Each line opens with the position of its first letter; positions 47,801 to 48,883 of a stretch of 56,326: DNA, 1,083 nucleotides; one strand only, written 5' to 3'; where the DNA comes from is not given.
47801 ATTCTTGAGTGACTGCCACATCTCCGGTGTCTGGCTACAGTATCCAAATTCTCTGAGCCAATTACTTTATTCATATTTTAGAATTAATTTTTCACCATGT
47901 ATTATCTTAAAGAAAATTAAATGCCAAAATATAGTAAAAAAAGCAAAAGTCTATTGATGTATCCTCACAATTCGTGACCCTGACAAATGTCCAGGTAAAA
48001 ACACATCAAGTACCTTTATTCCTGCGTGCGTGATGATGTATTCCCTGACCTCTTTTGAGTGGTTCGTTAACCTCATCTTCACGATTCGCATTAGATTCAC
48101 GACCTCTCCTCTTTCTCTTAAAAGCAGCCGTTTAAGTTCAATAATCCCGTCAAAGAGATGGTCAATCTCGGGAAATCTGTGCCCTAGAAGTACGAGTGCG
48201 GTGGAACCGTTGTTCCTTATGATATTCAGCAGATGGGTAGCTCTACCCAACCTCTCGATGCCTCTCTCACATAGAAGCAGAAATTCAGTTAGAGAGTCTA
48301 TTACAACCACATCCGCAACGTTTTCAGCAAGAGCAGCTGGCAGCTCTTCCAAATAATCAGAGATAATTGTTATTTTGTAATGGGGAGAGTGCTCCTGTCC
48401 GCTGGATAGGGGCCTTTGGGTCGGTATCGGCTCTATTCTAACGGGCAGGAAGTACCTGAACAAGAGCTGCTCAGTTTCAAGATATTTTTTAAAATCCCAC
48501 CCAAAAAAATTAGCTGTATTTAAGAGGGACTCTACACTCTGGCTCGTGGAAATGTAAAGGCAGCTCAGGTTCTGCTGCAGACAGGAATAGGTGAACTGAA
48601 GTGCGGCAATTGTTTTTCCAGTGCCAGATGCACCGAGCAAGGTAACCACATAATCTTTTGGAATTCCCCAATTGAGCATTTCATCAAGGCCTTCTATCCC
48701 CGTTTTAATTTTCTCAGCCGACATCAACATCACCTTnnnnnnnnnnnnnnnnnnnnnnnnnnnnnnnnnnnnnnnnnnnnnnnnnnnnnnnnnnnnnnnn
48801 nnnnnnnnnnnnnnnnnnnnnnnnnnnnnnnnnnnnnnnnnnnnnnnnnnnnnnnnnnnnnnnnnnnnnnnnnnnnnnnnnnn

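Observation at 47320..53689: Candidate undescribed KaiC-centred redox signalling module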

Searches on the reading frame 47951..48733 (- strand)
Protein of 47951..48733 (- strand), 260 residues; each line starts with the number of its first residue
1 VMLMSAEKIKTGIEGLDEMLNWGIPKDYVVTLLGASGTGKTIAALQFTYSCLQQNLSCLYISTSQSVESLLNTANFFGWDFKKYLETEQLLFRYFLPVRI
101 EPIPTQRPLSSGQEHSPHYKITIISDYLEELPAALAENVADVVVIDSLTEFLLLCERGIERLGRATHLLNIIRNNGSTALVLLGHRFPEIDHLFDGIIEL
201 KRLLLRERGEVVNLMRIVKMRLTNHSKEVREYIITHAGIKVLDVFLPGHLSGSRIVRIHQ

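Call 3: search_protein_families(library=pfam, proteins=[window:47951-48733:-], max_evalue=0.01)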
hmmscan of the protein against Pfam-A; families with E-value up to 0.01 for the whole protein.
window:47951-48733:- (260 aa): 7 families
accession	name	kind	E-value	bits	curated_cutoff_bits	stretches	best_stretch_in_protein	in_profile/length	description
PF06745.19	ATPase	-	3.9e-38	131.6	26.6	1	9-242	1-227/231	KaiC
PF13481.12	AAA_25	-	6.3e-06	26.4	27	1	9-157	15-161/195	AAA domain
PF20720.3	nSTAND3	-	1.6e-05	25.1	27.2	1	26-74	16-64/155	Novel STAND NTPase 3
PF25199.1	nSTAND_NTPase5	-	0.00045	20.5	34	1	26-64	40-79/145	Novel STAND NTPase 5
PF13479.12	AAA_24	-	0.00069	19.9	27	1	27-161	2-86/195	AAA domain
PF01695.23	IstB_IS21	-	0.0034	17.4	24.1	1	29-71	94-136/238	IstB-like ATP binding protein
PF00154.27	RecA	-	0.0071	16.3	27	0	6-69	30-94/262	recA bacterial DNA recombination protein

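Call 4: search_protein_families(library=ncbifam, proteins=[window:47951-48733:-], max_evalue=0.01)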
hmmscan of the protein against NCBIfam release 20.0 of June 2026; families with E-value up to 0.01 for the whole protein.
window:47951-48733:- (260 aa): 15 families
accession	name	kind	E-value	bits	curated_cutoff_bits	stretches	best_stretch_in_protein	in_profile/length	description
TIGR03880.1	KaiC_arch_3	hypoth_equivalog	3.2e-29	102.1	249.45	2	12-89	1-77/224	KaiC domain-containing protein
NF006799.0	PRK09302.1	equivalog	6.9e-27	94.2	408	2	5-154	9-145/515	circadian clock protein KaiC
TIGR03881.1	KaiC_arch_4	hypoth_equivalog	9.4e-27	94.2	247.8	1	8-239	2-226/231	KaiC domain-containing protein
TIGR03877.1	thermo_KaiC_1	hypoth_equivalog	6.1e-23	81.5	307.25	1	7-241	2-232/238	KaiC domain-containing protein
TIGR02655.1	circ_KaiC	equivalog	9.5e-18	64.1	546.25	2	7-149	1-130/484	circadian clock protein KaiC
NF052589.1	ArlH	equivalog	4.5e-13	49.4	215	1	14-154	7-130/229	archaellum protein ArlH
NF004723.0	PRK06067.1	subfamily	6.5e-13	48.7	194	1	6-221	13-213/243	flagellar accessory protein FlaH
NF006320.0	PRK08533.1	equivalog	1.4e-09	37.9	215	1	8-124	5-121/230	flagellar accessory protein FlaH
TIGR03878.1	thermo_KaiC_2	hypoth_equivalog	2.2e-08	33.8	232.2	0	23-70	32-83/259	KaiC domain-containing protein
NF006861.0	PRK09361.1-1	equivalog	0.00012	21.7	278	1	7-64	3-60/235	DNA repair and recombination protein RadB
TIGR02237.1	recomb_radB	equivalog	0.00018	21.4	172.4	1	16-64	1-49/210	DNA repair and recombination protein RadB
NF038214.1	IS21_help_AAA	equivalog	0.00025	20.8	200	1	25-71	88-134/232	IS21-like element helper ATPase IstB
NF003301.0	PRK04301.1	equivalog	0.00074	18.8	259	1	6-48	80-122/316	DNA repair and recombination protein RadA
TIGR03600.1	phage_DnaB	exception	0.0014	17.7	498.65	1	9-71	177-239/421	phage replicative helicase, DnaB family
TIGR00416.1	sms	equivalog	0.0019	17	403.05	1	7-75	74-142/454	DNA repair protein RadA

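Call 17: find_encoding_contigs(protein=window:47951-48733:-, flank=10000, max_places=6)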
Protein window:47951-48733:- (260 aa): no gene with exactly this product is on record in the collection.

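Call 18: find_homologous_proteins(query=window:47951-48733:-, max_evalue=1e-10)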
Query window:47951-48733:- (260 aa): 19 proteins with E <= 1e-10 among 2287 candidates.
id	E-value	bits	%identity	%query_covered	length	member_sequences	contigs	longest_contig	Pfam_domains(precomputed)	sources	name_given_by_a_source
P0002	5.3e-86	306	61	92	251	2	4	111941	PF06745.20,PF13481.13,PF20720.4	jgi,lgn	jgi:circadian clock protein KaiC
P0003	1.7e-84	301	98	55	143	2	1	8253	PF06745.20,PF20720.4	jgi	-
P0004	1.5e-81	292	58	93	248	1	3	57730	PF06745.20,PF00154.28,PF13481.13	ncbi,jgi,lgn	jgi:KaiC/GvpD/RAD55 family RecA-like ATPase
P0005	1.2e-79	285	55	92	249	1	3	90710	PF06745.20,PF23442.2,PF00154.28,PF13481.13,PF20720.4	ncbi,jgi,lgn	jgi:KaiC/GvpD/RAD55 family RecA-like ATPase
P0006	6.2e-43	165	37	94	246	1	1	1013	PF06745.20,PF07088.17,PF23442.2,PF00154.28,PF01637.25,PF13481.13,PF20720.4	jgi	jgi:KaiC/GvpD/RAD55 family RecA-like ATPase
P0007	1.5e-25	108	33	90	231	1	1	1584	PF06745.20,PF07088.17,PF03796.22,PF23442.2,PF00154.28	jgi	-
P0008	1.4e-24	105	36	90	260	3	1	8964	PF06745.20,PF23442.2,PF00154.28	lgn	-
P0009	1.9e-24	105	31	91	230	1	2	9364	PF06745.20,PF03796.22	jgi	-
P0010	1.8e-23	101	33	90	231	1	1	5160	PF06745.20,PF23442.2,PF13481.13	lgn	-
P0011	9.3e-23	99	29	91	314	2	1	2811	PF13173.13,PF06745.20,PF03796.22,PF23442.2,PF08423.18,PF13401.13,PF00154.28,PF13191.13,PF07088.17,PF12775.14,PF05625.18,PF05729.19,PF13481.13,PF20720.4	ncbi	-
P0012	1.6e-21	95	31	92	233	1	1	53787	PF06745.20,PF23442.2,PF00154.28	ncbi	-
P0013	2.9e-21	94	30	92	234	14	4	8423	PF06745.20,PF23442.2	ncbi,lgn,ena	-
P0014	3.5e-21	94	29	92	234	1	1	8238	PF06745.20,PF23442.2,PF00154.28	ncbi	-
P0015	3.7e-16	77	28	92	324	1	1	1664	PF13173.13,PF06745.20,PF03796.22,PF23442.2,PF13555.13,PF13401.13,PF00154.28,PF13191.13,PF07088.17,PF00158.33,PF00005.34,PF12775.14,PF05625.18,PF05729.19,PF02367.24,PF09848.16,PF25199.2,PF13481.13,PF20720.4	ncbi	ncbi:MAG: ATPase domain-containing protein, partial [Candidatus Aenigmatarchaeota archaeon]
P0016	2.8e-15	75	29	93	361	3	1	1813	PF06745.20,PF13481.13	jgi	jgi:circadian clock protein KaiC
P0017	5.2e-14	70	29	92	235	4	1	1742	PF06745.20,PF23442.2,PF13481.13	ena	-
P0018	2.1e-12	65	27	89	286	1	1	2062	PF06745.20,PF05625.18,PF23442.2,PF13555.13,PF13401.13,PF00154.28,PF13481.13,PF20720.4,PF13191.13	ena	-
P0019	2.3e-12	65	33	90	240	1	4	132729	PF06745.20,PF03796.22,PF23442.2,PF13481.13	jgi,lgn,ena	-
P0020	4.5e-11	61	29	90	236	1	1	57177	PF06745.20,PF07088.17,PF13481.13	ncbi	-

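Call 20: find_encoding_contigs(protein=P0002, flank=10000, max_places=4)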
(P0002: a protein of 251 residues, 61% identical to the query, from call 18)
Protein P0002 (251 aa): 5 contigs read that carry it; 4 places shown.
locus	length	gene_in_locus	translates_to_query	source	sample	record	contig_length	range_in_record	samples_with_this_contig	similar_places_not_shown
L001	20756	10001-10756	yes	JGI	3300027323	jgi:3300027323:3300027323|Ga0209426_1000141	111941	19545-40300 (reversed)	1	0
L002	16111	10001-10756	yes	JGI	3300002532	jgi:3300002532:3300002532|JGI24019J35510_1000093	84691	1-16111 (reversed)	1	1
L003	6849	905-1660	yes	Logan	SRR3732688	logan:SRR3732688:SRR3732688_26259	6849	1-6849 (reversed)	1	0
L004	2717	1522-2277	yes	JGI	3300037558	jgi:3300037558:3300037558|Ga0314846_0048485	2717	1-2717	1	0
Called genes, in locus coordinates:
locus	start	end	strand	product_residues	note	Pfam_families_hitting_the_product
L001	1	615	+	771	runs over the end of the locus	PF00989:PAS, PF13426:PAS_9, PF08447:PAS_3, PF01590:GAF, PF13185:GAF_2, PF13492:GAF_3, PF08448:PAS_4, PF13426:PAS_9, +7 more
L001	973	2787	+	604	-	PF00501:AMP-binding, PF13193:AMP-binding_C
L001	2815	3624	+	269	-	PF00378:ECH_1, PF16113:ECH_2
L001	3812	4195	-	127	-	PF01575:MaoC_dehydratas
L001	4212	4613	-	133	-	PF13452:FAS1_DH_region (weak)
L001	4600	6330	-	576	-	PF00501:AMP-binding, PF13193:AMP-binding_C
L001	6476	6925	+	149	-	-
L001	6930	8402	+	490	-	PF00474:SSF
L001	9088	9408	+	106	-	-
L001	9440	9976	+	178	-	PF14522:Cytochrome_C7 (faint)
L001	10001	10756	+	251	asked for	PF06745:ATPase, PF13481:AAA_25, PF20720:nSTAND3 (faint)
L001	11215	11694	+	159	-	PF18902:DUF5658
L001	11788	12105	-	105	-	-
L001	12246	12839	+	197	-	-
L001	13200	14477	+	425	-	PF13173:AAA_14, PF13635:DUF4143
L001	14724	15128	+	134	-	-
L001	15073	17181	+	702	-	PF17207:MCM_OB, PF00493:MCM, PF07726:AAA_3 (weak), PF07728:AAA_5 (weak), PF01078:Mg_chelatase (weak), PF17855:MCM_lid, PF21100:WHD_MCM, PF22798:DUF5817_CT (faint)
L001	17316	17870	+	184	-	PF01575:MaoC_dehydratas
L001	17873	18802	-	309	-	PF02653:BPD_transp_2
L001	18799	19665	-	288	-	PF02653:BPD_transp_2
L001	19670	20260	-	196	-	PF03358:FMN_red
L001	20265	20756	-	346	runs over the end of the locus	PF08545:ACP_syn_III, PF08541:ACP_syn_III_C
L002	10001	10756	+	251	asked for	PF06745:ATPase, PF13481:AAA_25, PF20720:nSTAND3 (faint)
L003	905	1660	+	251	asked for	PF06745:ATPase, PF13481:AAA_25, PF20720:nSTAND3 (faint)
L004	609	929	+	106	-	-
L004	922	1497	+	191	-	PF14522:Cytochrome_C7 (faint)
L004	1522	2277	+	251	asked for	PF06745:ATPase, PF13481:AAA_25, PF20720:nSTAND3 (faint)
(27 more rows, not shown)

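Call 21: find_encoding_contigs(protein=P0004, flank=10000, max_places=3)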
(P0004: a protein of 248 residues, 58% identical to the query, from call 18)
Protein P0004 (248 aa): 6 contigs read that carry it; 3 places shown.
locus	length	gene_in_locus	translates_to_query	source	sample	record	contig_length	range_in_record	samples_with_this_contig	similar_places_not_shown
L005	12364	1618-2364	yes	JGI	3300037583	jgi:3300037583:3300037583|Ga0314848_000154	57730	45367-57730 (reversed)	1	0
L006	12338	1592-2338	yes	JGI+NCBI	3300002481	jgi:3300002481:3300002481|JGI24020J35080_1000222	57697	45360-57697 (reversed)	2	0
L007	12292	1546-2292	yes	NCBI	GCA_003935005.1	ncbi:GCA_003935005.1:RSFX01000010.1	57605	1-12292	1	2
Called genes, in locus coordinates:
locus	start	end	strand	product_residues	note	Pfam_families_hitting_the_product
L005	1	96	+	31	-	?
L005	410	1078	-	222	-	PF01135:PCMT, PF01209:Ubie_methyltran, PF13489:Methyltransf_23, PF01189:Methyltr_RsmB-F (faint), PF13847:Methyltransf_31, PF08241:Methyltransf_11, PF08242:Methyltransf_12, PF13649:Methyltransf_25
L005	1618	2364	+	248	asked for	PF00154:RecA_N (faint), PF06745:ATPase, PF13481:AAA_25 (weak)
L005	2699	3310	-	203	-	PF02517:Rce1-like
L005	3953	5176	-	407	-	PF01979:Amidohydro_1, PF07969:Amidohydro_3 (faint)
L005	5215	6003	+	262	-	PF02602:HEM4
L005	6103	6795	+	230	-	PF01891:CbiM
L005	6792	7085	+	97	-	PF02553:CbiN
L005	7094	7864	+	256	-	PF02361:CbiQ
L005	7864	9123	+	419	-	PF00005:ABC_tran, PF02463:SMC_N (faint), PF13304:AAA_21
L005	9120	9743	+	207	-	PF05175:MTS (weak), PF01209:Ubie_methyltran (weak), PF12847:Methyltransf_18 (weak), PF02390:Methyltransf_4 (weak), PF05958:tRNA_U5-meth_tr (weak), PF13847:Methyltransf_31, PF08241:Methyltransf_11, PF13649:Methyltransf_25, +1 more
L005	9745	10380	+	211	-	-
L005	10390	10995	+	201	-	PF00590:TP_methylase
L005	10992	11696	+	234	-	PF00590:TP_methylase, PF04055:Radical_SAM (weak)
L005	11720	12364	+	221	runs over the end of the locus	PF11760:CbiG_N, PF01890:CbiG_C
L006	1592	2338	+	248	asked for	PF00154:RecA_N (faint), PF06745:ATPase, PF13481:AAA_25 (weak)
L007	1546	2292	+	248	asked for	PF00154:RecA_N (faint), PF06745:ATPase, PF13481:AAA_25 (weak)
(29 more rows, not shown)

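Call 22: find_encoding_contigs(protein=P0005, flank=10000, max_places=3)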
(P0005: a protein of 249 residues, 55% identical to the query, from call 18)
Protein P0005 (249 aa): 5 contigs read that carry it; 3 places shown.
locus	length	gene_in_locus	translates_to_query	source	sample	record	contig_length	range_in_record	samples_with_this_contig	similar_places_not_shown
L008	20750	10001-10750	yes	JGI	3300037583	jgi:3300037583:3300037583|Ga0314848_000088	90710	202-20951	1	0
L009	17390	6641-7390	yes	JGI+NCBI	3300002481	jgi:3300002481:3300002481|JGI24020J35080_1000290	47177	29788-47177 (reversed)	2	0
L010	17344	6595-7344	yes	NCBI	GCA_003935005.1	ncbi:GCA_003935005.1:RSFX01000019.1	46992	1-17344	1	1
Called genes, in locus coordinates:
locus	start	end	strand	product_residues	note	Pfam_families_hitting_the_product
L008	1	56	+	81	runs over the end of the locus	PF00118:Cpn60_TCP1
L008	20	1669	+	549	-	PF00118:Cpn60_TCP1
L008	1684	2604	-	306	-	PF04055:Radical_SAM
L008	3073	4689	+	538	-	PF02463:SMC_N (faint), PF00005:ABC_tran, PF13304:AAA_21 (faint), PF00005:ABC_tran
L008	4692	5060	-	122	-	PF02505:MCR_D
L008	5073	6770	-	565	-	PF02463:SMC_N (faint), PF00005:ABC_tran, PF13191:AAA_16 (faint), PF13304:AAA_21 (faint), PF13401:AAA_22 (faint), PF13555:AAA_29 (faint), PF13558:SbcC_Walker_B (faint), PF00005:ABC_tran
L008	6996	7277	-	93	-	PF05402:PqqD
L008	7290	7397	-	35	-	-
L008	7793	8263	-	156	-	-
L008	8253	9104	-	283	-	PF21088:MS_channel_1st, PF00924:MS_channel_2nd, PF21082:MS_channel_3rd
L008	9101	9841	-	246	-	PF04254:DUF432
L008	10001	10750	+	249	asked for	PF00154:RecA_N (weak), PF06745:ATPase, PF13481:AAA_25 (faint), PF23442:DUF7125 (faint), PF20720:nSTAND3 (faint)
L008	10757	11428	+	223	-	-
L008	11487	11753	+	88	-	-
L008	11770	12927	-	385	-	PF22578:GGR_cat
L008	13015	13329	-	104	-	-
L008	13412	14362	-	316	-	PF01012:ETF, PF00766:ETF_alpha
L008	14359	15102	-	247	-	PF01012:ETF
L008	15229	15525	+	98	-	PF04026:SpoVG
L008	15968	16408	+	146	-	PF01402:RHH_1, PF08753:NikR_C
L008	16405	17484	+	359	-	PF03445:DUF294, PF10335:DUF294_C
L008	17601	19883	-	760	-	PF00324:AA_permease, PF13520:AA_permease_2, PF13906:AA_permease_C (weak), PF00582:Usp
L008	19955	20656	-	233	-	PF00702:Hydrolase (weak), PF08282:Hydrolase_3, PF12710:HAD (faint), PF05116:S6PP, PF08282:Hydrolase_3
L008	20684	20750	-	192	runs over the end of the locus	-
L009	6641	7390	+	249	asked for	PF00154:RecA_N (weak), PF06745:ATPase, PF13481:AAA_25 (faint), PF23442:DUF7125 (faint), PF20720:nSTAND3 (faint)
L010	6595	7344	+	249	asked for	PF00154:RecA_N (weak), PF06745:ATPase, PF13481:AAA_25 (faint), PF23442:DUF7125 (faint), PF20720:nSTAND3 (faint)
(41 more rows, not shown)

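Call 27: search_protein_families(library=pfam, proteins=[L008:10757-11428:+, L008:11487-11753:+, L001:6476-6925:+, L001:12246-12839:+, L001:11788-12105:-, L008:9101-9841:-, L001:9088-9408:+, L001:9440-9976:+], max_evalue=0.1)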
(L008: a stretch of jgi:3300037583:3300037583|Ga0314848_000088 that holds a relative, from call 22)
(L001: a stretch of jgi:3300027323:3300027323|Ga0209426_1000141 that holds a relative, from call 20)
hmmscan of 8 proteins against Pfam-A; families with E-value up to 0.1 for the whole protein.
L008:10757-11428:+ (223 aa): 5 families
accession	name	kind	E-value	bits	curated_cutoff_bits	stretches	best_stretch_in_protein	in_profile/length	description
PF05763.18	DUF835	-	0.00071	19.8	33.1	1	77-156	54-127/136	Protein of unknown function (DUF835)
PF23365.1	DUF7090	-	0.0015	18.7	27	1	62-169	69-180/192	Family of unknown function (DUF7090)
PF09874.14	DUF2101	-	0.0017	18.5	22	1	182-221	23-62/206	Predicted membrane protein (DUF2101)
PF06745.19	ATPase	-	0.023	14.5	26.6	1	61-169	80-185/231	KaiC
PF07850.20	Renin_r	-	0.089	13.3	27.8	0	171-220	9-57/79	Renin receptor-like transmembrane spanning segment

L008:11487-11753:+ (88 aa): 1 family
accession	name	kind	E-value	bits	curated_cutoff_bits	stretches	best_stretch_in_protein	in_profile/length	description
PF11639.14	HapK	-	0.084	13.8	25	0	60-86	20-46/104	REDY-like protein HapK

L001:6476-6925:+ (149 aa): 0 families

L001:12246-12839:+ (197 aa): 1 family
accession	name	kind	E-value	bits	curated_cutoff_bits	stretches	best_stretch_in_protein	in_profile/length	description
PF20300.4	prok_STING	-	0.07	13.6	27.1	0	24-89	31-82/137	Prokaryotic STING domain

L001:11788-12105:- (105 aa): 4 families
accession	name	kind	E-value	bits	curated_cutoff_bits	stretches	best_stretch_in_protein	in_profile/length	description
PF12651.13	RHH_3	-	0.01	16.2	21.6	1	13-51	3-41/44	Ribbon-helix-helix domain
PF06851.17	DUF1247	-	0.018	15.4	27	1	18-69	69-118/148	Protein of unknown function (DUF1247)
PF01402.27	RHH_1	-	0.024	15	20.5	1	14-51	1-38/39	Ribbon-helix-helix protein, copG family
PF22180.2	RH3_dom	-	0.047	14.3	27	1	13-56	8-51/66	RH3 domain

L008:9101-9841:- (246 aa): 1 family
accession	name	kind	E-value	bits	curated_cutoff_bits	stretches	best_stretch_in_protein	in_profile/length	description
PF04254.18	DUF432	-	3.6e-36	124.5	21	1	61-180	3-122/123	Protein of unknown function (DUF432)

L001:9088-9408:+ (106 aa): 1 family
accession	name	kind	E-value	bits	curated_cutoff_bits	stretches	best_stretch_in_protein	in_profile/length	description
PF21477.3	FERM_C_FAK1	-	0.065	14.2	27.7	0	27-69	49-86/99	FAK1/PYK2, FERM domain C-lobe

L001:9440-9976:+ (178 aa): 6 families
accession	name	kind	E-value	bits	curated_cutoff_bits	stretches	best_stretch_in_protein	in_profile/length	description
PF14522.11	Cytochrome_C7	-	1.1e-05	25.6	24.8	2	30-95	13-67/67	Cytochrome c7 and related cytochrome c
PF14537.11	Cytochrom_c3_2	-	0.0038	18.1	25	0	83-135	2-41/79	Cytochrome c3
PF09699.15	Paired_CXXCH_1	-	0.019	15.1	20.6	0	60-96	5-38/41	Doubled CXXCH motif (Paired_CXXCH_1)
PF22113.1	Mtrc-MtrF_II-IV_dom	-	0.027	14.4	30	0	33-130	9-91/176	Outer membrane cytochrome MtrC/MtrF-like, domains II/IV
PF02085.21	Cytochrom_CIII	-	0.03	15.1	22.9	0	29-96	29-84/101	Class III cytochrome C family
PF07191.17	Zn_ribbon_6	-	0.08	13.4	25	0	76-128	14-57/67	Double zinc ribbon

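Call 44: find_encoding_contigs(protein=P0008, flank=5000, max_places=2)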
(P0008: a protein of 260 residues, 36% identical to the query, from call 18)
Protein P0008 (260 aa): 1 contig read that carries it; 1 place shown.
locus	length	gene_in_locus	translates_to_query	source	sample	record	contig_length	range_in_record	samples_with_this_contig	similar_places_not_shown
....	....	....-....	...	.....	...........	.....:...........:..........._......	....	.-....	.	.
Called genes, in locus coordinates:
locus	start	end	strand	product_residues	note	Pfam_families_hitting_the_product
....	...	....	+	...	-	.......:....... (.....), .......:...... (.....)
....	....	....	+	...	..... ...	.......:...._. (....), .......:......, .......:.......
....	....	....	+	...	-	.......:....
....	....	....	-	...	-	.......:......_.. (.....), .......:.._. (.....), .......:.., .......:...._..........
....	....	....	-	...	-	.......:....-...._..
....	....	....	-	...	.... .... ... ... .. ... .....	-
